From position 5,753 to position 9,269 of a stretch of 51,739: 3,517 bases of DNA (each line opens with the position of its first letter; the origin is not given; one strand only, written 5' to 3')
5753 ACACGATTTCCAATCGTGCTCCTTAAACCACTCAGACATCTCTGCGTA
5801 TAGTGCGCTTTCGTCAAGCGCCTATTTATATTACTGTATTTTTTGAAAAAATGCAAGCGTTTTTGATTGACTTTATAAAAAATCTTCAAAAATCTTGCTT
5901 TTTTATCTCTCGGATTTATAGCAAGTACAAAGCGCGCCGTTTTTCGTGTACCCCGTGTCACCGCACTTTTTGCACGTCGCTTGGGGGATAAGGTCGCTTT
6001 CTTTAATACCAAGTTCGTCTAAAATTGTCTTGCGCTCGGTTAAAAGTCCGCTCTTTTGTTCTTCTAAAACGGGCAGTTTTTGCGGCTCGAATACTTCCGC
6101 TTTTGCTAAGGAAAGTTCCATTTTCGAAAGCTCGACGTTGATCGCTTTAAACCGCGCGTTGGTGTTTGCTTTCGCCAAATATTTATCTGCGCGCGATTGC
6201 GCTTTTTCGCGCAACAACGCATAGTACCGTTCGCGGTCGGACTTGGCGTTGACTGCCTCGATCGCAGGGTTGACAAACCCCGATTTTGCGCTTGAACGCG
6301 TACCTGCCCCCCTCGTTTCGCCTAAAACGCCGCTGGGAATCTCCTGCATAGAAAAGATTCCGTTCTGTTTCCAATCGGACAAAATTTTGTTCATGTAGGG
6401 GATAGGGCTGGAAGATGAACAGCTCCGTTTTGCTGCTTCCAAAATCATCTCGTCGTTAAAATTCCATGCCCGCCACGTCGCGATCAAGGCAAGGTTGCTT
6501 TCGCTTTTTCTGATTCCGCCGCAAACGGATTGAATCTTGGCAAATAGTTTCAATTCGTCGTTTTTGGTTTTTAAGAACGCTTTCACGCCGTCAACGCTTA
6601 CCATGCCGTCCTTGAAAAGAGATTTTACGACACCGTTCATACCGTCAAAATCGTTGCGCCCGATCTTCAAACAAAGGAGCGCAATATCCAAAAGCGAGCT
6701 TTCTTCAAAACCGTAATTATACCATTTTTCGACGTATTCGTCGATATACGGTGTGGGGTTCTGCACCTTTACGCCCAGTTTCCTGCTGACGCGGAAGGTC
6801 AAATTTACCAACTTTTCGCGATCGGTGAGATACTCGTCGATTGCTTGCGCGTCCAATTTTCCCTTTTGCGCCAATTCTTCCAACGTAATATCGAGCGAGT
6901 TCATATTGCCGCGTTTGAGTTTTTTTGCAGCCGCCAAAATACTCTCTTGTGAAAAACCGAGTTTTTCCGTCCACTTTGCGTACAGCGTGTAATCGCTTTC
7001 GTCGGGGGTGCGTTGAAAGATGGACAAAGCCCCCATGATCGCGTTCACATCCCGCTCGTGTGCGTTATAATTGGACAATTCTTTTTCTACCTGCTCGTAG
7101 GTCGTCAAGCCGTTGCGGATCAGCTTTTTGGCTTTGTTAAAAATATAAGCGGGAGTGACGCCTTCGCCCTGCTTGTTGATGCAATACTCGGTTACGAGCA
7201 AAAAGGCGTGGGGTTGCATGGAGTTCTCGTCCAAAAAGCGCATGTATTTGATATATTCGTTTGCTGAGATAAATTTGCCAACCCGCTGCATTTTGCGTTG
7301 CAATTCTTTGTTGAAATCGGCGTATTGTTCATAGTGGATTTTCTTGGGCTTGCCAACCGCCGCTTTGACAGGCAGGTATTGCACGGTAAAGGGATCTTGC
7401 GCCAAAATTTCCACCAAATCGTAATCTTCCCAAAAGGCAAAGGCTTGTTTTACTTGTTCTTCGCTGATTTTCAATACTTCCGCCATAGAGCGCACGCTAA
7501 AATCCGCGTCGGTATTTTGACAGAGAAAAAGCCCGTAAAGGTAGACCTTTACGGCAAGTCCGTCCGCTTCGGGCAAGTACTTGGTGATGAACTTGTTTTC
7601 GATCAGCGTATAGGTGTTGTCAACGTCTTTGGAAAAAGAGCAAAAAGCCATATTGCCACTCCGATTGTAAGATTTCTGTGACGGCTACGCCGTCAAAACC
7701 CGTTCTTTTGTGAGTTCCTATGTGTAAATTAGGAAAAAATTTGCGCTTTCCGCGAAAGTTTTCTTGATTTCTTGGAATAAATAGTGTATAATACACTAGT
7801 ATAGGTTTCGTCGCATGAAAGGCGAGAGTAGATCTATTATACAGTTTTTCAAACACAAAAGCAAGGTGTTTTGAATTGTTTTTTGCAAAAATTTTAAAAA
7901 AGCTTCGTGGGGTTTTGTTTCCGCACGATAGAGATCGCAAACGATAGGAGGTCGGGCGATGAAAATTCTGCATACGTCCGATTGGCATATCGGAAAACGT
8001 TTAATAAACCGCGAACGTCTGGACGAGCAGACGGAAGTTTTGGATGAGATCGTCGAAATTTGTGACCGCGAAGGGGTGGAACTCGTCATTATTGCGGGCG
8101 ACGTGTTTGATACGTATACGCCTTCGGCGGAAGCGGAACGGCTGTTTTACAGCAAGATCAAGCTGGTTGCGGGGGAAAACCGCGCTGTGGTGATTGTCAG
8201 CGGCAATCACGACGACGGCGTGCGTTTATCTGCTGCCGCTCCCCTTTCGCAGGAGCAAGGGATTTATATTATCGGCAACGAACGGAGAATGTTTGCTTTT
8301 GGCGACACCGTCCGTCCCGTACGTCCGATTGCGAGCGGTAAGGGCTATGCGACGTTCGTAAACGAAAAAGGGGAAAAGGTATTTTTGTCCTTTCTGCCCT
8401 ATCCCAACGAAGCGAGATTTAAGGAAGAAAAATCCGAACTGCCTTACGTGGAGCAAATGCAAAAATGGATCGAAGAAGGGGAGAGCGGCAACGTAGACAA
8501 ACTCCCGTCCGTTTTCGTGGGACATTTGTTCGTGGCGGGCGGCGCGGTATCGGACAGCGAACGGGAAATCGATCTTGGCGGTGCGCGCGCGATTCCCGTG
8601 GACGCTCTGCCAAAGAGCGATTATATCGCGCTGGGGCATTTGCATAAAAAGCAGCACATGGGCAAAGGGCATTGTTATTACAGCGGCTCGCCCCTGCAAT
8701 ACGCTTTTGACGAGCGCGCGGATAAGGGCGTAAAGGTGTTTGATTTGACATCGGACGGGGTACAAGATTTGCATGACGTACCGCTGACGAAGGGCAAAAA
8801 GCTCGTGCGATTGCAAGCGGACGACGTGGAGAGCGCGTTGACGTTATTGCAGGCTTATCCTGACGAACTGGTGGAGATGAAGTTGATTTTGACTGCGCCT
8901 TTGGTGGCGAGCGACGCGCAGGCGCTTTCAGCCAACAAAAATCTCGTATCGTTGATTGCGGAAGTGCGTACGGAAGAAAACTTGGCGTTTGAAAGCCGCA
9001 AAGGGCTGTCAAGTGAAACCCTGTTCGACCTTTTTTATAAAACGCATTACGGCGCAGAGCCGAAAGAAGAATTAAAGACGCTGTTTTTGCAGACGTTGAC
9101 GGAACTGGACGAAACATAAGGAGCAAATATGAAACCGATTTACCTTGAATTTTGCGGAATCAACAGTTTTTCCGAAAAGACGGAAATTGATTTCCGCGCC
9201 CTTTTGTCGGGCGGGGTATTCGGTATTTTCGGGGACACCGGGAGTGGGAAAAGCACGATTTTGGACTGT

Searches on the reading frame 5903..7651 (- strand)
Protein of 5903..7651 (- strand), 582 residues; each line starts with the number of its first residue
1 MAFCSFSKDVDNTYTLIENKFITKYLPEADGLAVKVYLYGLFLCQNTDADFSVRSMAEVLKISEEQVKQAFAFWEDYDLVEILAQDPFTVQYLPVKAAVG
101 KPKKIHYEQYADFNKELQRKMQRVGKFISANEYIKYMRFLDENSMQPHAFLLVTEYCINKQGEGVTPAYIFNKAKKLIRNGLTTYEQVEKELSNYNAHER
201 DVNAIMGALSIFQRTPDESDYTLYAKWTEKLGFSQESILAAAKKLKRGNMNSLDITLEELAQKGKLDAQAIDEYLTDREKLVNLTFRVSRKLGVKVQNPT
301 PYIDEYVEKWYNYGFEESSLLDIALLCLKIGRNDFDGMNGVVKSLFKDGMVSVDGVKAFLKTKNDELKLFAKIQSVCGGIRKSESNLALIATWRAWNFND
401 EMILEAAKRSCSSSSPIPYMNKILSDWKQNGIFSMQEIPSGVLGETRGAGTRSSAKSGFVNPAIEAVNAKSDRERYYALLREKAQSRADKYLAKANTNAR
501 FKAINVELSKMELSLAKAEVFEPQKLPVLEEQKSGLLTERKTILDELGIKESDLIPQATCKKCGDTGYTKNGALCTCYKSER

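Call 25: search_protein_families(library=pfam, proteins=[window:5903-7651:-], max_evalue=0.0001)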
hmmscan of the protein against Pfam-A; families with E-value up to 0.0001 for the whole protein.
window:5903-7651:- (582 aa): 1 family
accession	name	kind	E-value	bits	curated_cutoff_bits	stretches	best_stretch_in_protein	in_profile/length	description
PF07261.16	DnaB_2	-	2.4e-23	82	22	2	386-437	16-69/74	Replication initiation and membrane attachment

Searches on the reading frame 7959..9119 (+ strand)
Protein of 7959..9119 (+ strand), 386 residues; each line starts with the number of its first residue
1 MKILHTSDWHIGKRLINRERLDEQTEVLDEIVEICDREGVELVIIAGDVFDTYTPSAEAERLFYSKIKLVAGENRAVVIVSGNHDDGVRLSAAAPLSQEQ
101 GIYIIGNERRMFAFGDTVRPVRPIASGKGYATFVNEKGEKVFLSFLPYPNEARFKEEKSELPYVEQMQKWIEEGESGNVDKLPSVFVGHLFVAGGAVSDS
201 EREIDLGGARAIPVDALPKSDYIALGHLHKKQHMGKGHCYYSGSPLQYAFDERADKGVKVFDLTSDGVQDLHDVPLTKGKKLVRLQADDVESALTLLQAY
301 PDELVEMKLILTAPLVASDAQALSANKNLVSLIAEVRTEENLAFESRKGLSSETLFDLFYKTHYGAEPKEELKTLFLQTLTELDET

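Call 25: search_protein_families(library=pfam, proteins=[window:7959-9119:+], max_evalue=0.0001)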
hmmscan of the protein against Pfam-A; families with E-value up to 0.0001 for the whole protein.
window:7959-9119:+ (386 aa): 2 families
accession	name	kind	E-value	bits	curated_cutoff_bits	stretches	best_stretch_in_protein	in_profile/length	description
PF00149.33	Metallophos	-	5.5e-16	60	21.5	1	1-230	1-190/191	Calcineurin-like phosphoesterase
PF12850.12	Metallophos_2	-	1.7e-07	31.8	27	1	1-106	1-80/154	Calcineurin-like phosphoesterase superfamily domain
